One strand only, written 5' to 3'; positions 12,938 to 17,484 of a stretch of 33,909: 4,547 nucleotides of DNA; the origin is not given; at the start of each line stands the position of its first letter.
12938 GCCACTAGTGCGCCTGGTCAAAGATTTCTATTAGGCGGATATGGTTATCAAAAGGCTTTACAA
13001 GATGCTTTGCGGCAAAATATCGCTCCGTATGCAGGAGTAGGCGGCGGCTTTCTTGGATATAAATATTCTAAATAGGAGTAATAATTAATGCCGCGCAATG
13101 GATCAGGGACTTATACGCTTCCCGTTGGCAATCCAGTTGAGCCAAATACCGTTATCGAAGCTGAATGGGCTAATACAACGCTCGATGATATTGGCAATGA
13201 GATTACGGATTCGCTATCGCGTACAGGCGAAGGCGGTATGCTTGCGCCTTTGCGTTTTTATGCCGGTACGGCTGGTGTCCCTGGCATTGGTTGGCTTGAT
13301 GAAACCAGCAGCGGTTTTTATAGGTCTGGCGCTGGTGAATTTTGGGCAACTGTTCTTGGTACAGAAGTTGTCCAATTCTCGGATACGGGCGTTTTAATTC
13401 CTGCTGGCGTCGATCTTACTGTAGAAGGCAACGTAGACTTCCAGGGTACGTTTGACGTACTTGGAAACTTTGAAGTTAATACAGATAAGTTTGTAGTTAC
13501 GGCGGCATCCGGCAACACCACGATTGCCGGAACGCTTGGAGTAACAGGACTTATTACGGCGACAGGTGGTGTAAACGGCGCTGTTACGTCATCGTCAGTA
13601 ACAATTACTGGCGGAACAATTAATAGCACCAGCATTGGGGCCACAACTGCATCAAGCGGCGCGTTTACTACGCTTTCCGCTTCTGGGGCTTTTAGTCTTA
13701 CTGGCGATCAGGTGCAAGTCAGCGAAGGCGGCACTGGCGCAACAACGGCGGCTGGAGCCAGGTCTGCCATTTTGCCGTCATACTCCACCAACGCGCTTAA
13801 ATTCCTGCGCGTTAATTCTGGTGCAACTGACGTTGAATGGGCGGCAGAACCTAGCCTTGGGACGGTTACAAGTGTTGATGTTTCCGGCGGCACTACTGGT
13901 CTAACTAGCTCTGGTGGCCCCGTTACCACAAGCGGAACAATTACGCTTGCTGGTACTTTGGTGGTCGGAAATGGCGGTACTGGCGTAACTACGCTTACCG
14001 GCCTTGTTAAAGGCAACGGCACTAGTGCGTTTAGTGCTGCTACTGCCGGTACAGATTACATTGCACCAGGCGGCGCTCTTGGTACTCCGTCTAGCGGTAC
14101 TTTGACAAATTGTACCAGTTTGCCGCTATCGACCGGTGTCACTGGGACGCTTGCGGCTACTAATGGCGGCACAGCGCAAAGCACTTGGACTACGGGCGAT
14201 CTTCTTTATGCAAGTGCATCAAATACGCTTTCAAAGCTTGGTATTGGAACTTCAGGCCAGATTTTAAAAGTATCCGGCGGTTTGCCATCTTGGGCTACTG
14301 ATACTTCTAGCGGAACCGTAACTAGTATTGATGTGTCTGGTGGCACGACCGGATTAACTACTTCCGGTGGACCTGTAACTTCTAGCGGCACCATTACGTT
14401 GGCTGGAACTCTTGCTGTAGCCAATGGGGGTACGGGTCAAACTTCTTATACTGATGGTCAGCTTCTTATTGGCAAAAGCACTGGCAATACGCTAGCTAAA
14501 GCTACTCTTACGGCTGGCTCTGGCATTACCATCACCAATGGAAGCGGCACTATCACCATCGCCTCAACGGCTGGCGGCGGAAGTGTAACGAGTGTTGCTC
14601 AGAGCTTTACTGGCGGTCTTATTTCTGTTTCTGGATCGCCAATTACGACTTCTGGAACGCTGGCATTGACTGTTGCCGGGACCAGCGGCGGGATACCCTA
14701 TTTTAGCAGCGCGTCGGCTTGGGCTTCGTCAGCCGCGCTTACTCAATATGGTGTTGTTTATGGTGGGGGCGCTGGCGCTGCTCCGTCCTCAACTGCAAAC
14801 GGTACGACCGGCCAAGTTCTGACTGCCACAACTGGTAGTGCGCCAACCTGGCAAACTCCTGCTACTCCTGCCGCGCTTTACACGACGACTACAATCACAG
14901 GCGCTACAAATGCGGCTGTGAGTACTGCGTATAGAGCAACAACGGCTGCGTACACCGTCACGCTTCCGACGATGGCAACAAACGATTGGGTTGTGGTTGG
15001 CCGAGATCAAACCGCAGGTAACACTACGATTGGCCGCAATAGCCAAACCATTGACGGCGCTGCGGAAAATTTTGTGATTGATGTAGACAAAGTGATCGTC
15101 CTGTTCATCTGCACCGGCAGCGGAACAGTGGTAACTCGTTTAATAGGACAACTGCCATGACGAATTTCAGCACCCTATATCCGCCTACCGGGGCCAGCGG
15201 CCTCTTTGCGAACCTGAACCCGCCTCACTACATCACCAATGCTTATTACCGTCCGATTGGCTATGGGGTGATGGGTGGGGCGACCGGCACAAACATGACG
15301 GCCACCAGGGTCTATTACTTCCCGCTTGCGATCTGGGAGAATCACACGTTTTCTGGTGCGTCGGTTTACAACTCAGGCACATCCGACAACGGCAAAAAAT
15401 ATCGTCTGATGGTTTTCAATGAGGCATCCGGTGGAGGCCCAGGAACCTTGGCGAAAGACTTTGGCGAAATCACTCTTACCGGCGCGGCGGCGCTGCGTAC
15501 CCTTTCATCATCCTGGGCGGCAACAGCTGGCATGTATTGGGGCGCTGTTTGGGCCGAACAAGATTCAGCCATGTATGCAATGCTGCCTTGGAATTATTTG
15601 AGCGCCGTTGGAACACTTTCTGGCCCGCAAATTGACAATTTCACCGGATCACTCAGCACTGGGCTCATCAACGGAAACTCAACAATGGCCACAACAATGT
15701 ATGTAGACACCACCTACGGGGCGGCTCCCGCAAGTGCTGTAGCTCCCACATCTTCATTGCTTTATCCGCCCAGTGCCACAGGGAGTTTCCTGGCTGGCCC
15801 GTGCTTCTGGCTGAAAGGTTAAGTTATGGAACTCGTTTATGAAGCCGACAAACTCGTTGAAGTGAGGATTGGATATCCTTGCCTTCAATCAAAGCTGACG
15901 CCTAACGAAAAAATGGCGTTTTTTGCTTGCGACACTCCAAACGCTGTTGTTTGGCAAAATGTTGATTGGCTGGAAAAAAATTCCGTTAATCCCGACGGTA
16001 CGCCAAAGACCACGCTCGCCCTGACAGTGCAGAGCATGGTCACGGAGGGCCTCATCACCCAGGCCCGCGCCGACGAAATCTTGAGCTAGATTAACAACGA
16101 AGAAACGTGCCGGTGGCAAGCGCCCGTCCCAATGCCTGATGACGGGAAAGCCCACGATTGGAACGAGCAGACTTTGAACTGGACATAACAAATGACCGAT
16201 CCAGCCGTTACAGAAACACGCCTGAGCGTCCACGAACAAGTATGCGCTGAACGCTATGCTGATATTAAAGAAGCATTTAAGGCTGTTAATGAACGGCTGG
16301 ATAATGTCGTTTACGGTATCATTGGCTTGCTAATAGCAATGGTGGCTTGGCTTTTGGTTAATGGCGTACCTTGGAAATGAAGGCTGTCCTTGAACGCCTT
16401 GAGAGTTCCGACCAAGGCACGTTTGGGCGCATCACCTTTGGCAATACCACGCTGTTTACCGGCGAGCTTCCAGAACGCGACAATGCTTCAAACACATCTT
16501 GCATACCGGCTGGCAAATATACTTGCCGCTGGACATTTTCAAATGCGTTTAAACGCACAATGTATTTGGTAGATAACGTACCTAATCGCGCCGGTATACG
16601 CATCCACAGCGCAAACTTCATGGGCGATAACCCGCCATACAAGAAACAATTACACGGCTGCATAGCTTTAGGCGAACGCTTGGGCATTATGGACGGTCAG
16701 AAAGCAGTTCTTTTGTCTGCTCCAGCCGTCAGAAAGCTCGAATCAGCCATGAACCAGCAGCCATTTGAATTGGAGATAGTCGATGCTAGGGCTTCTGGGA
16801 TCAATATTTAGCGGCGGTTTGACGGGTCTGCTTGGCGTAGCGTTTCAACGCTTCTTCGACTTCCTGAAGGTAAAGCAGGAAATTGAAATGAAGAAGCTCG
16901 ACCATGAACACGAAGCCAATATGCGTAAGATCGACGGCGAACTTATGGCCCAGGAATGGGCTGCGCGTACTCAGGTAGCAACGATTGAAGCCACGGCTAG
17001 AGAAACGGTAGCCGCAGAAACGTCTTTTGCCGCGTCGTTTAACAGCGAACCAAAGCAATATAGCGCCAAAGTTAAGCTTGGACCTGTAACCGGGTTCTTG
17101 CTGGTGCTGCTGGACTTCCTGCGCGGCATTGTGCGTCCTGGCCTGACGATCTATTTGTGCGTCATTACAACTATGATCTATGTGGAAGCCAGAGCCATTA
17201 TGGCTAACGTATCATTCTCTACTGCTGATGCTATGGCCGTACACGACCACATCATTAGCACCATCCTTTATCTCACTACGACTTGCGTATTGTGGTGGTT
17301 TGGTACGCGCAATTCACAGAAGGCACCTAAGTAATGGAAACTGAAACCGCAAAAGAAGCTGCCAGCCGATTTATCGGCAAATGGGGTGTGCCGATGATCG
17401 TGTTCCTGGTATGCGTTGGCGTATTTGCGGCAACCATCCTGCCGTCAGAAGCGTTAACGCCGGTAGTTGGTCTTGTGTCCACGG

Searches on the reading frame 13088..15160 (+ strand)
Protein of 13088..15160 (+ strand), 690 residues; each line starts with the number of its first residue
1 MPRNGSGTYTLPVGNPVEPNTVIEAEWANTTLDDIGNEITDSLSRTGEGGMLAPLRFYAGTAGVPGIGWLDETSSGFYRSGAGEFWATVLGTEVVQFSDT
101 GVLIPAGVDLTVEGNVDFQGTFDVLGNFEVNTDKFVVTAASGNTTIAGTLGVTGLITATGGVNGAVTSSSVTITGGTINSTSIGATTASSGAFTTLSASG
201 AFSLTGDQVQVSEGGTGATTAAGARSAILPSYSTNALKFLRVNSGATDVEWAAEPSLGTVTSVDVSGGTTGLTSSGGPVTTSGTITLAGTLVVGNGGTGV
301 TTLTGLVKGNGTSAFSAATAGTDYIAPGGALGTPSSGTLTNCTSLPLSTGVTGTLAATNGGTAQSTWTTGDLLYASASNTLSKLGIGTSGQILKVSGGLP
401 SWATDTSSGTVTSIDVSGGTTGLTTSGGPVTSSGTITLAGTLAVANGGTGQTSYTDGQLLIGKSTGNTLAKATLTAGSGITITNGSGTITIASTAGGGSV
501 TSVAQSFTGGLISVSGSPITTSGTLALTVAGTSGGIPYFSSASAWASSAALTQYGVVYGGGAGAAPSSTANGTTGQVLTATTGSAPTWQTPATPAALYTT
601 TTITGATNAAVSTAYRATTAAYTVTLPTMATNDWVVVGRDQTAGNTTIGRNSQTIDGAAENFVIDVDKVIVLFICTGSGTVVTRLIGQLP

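Call 64: search_protein_families(library=phrogs, proteins=[window:13088-15160:+], max_evalue=0.001)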
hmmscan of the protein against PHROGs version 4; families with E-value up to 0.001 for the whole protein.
window:13088-15160:+ (690 aa): 1 family
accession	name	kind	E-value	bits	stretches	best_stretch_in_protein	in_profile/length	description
phrog_31660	-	tail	6.1e-17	63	1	439-530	64-154/182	tail fiber protein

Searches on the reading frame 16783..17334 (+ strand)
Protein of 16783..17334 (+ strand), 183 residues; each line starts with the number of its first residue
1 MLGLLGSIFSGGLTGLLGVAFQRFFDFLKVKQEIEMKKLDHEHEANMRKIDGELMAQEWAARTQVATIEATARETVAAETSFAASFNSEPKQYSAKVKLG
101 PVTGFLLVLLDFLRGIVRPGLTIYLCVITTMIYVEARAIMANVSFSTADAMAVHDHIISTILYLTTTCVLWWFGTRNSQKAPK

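Call 64: search_protein_families(library=phrogs, proteins=[window:16783-17334:+], max_evalue=0.001)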
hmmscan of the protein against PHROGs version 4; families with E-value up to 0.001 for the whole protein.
window:16783-17334:+ (183 aa): 1 family
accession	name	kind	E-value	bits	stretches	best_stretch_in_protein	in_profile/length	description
phrog_6637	-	unknown function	4.3e-15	57.1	1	7-181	4-157/160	-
